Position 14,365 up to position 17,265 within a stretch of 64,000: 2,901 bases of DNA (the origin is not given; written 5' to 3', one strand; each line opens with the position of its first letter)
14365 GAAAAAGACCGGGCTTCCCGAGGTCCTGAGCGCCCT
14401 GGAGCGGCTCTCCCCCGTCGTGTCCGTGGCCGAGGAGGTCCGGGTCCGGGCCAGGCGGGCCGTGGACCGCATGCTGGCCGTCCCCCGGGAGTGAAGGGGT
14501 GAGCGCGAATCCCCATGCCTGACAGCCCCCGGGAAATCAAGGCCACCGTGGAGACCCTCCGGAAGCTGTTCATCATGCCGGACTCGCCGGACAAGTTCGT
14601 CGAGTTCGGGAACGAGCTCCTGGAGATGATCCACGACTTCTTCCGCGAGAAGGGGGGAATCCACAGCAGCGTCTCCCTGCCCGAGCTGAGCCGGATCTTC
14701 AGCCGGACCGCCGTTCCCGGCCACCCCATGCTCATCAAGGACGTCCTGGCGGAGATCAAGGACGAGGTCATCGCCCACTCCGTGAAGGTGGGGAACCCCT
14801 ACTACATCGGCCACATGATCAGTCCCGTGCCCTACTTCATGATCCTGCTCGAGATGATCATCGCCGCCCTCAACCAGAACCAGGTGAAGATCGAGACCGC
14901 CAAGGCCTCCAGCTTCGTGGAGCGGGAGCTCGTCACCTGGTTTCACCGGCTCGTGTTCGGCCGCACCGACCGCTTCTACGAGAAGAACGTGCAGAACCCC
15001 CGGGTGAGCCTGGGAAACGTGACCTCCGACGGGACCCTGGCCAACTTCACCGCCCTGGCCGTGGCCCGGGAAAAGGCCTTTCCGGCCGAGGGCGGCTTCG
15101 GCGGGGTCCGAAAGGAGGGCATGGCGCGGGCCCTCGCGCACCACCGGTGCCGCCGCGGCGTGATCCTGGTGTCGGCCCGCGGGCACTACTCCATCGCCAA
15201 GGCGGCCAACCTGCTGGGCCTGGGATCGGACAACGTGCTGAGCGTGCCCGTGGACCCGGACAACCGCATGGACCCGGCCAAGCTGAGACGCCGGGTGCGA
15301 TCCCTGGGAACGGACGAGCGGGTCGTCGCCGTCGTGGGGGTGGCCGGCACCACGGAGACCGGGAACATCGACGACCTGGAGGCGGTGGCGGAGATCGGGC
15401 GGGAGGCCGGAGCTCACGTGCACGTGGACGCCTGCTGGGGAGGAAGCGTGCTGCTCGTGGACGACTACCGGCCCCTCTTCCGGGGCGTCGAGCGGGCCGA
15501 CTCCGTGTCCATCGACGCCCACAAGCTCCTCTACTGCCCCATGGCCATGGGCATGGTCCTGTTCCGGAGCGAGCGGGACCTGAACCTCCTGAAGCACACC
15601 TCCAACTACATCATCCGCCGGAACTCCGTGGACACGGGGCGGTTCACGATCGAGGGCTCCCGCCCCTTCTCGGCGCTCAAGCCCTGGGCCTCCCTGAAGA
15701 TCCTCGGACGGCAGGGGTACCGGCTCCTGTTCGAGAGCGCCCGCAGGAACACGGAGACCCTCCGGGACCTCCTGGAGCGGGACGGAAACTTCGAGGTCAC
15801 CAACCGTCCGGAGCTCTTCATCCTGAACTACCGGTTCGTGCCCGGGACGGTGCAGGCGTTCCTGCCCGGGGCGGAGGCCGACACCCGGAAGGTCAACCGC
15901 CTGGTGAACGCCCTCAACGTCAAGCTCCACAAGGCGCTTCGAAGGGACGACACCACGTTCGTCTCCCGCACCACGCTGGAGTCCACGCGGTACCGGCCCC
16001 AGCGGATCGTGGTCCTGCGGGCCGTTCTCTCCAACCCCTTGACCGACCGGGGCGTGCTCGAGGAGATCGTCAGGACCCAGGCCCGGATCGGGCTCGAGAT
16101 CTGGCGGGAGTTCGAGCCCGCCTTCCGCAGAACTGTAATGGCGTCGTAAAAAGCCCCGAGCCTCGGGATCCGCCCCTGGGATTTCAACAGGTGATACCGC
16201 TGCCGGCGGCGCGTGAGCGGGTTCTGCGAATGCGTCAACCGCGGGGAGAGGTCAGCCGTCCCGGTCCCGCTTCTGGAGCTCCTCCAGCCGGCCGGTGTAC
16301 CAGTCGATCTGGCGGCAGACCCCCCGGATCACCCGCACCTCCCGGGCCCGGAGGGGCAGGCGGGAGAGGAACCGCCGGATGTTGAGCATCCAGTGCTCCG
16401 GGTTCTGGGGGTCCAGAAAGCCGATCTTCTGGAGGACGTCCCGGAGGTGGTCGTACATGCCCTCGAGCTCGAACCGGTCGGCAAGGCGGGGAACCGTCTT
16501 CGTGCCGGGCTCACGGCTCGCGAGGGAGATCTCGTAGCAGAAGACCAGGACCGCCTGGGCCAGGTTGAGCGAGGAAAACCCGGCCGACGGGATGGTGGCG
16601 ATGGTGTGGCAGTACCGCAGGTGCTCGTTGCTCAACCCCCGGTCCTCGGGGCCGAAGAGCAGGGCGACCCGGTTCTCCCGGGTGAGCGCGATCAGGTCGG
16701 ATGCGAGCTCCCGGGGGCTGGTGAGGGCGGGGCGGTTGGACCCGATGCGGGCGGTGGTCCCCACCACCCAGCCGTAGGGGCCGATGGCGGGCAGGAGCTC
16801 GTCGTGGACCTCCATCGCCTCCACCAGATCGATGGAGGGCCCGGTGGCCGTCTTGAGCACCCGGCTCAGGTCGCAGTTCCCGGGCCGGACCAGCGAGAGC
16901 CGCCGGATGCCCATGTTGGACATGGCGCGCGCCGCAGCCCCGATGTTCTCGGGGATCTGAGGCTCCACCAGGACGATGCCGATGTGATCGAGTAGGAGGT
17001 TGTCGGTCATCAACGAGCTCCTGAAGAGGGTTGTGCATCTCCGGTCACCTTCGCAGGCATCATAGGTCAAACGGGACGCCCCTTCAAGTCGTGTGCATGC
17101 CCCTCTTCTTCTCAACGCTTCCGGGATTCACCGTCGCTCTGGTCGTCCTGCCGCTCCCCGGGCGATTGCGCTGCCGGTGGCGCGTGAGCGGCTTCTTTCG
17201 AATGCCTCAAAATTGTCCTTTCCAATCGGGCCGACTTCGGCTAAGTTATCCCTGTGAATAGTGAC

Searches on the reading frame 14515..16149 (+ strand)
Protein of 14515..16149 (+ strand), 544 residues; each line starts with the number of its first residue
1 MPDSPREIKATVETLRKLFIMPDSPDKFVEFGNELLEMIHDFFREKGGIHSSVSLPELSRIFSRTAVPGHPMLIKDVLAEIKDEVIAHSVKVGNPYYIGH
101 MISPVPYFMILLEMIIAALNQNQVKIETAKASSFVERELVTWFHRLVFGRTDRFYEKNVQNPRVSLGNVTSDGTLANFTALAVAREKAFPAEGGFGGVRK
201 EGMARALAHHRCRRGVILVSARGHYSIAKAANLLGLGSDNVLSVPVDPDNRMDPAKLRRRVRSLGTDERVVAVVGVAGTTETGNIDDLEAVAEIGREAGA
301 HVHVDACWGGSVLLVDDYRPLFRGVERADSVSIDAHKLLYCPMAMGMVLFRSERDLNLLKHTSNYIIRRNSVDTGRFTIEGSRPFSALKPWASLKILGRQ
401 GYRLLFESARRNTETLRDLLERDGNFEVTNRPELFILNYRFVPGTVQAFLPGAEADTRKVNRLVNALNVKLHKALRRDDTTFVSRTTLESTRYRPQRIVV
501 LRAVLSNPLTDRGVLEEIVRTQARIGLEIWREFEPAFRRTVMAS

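Call 16: search_protein_families(library=pfam, proteins=[window:14515-16149:+], max_evalue=0.001)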
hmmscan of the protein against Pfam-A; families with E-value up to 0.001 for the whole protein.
window:14515-16149:+ (544 aa): 3 families
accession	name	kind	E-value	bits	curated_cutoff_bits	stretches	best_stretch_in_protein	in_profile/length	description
PF00282.25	Pyridoxal_deC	-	5.3e-46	157.5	27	1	64-436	9-369/375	Pyridoxal-dependent decarboxylase conserved domain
PF01212.27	Beta_elim_lyase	-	3.4e-08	33.6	27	1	210-365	67-215/288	Beta-eliminating lyase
PF00266.25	Aminotran_5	-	1.4e-05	24.7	21.5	1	204-353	78-216/371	Aminotransferase class-V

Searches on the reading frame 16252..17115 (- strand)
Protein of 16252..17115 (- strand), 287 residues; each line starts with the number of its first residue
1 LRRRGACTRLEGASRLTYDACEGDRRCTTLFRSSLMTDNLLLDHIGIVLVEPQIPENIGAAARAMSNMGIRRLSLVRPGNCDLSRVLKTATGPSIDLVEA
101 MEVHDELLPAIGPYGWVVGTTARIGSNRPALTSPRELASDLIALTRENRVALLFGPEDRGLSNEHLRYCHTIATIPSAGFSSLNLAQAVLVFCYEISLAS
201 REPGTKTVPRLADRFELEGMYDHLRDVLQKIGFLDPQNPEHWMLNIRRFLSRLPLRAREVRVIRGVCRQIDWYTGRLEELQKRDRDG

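Call 16: search_protein_families(library=pfam, proteins=[window:16252-17115:-], max_evalue=0.001)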
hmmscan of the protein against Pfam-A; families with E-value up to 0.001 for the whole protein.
window:16252-17115:- (287 aa): 1 family
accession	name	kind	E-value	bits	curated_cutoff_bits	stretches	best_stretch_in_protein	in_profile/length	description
PF00588.24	SpoU_methylase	-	2e-23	83.5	29.7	1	46-194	3-142/142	SpoU rRNA Methylase family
